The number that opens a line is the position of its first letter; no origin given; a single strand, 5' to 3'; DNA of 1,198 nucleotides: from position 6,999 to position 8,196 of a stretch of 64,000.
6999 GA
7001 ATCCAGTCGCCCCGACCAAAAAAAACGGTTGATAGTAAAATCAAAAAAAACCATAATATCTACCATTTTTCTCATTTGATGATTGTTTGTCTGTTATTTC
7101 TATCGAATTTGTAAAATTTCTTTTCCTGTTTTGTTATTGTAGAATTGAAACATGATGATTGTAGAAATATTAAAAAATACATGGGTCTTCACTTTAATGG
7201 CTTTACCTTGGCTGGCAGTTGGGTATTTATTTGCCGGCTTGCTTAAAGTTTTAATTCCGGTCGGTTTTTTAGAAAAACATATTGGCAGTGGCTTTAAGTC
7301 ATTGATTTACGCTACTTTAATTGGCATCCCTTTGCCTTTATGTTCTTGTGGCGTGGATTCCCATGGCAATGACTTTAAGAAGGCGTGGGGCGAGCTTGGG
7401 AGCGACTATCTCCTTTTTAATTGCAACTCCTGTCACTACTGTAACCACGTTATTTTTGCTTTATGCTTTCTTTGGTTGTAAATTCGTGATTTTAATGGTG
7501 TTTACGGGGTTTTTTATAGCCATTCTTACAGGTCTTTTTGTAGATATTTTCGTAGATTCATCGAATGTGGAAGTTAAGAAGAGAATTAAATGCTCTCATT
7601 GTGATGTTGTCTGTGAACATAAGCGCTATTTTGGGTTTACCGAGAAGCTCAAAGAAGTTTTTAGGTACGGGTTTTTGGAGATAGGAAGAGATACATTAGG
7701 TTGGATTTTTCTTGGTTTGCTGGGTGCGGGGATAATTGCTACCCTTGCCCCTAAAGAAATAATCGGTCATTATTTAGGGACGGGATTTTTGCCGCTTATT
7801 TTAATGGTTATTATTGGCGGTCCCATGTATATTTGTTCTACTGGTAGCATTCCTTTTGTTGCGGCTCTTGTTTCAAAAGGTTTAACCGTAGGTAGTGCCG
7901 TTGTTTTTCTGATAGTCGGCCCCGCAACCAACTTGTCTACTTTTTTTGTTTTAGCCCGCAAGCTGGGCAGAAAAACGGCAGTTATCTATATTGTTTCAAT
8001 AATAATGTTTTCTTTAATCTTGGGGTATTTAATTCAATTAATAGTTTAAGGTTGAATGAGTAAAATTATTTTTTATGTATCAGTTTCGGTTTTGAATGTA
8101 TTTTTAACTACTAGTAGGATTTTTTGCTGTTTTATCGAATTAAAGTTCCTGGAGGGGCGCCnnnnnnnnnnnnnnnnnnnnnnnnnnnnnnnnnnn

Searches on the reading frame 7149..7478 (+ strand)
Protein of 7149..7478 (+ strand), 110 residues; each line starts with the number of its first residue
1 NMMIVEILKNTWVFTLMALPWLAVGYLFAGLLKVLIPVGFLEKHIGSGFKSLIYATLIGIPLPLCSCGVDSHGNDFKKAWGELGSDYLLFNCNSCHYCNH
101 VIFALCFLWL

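Call 84: search_protein_families(library=pfam, proteins=[window:7149-7478:+], max_evalue=0.01)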
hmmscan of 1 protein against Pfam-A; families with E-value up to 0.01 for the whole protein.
window:7149-7478:+ (110 aa): 1 family
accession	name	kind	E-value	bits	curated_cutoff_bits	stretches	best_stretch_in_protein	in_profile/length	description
PF03773.19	ArsP_1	-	4.8e-06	26.4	32.3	1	9-68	7-68/294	Predicted permease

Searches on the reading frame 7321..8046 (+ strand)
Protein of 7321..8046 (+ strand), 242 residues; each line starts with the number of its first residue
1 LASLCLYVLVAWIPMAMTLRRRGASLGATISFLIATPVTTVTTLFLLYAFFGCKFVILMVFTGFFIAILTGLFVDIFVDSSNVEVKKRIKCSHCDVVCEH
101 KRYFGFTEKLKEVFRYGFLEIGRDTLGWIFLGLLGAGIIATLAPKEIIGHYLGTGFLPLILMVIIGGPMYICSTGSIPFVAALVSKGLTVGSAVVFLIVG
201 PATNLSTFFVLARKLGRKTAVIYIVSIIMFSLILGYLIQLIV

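Call 48: search_protein_families(library=pfam, proteins=[window:7321-8046:+], max_evalue=0.00001)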
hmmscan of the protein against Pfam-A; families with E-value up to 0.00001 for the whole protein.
window:7321-8046:+ (242 aa): 1 family
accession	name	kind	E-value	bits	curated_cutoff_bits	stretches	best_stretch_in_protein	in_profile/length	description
PF03773.19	ArsP_1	-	6.6e-35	121.1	32.3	1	11-239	68-293/294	Predicted permease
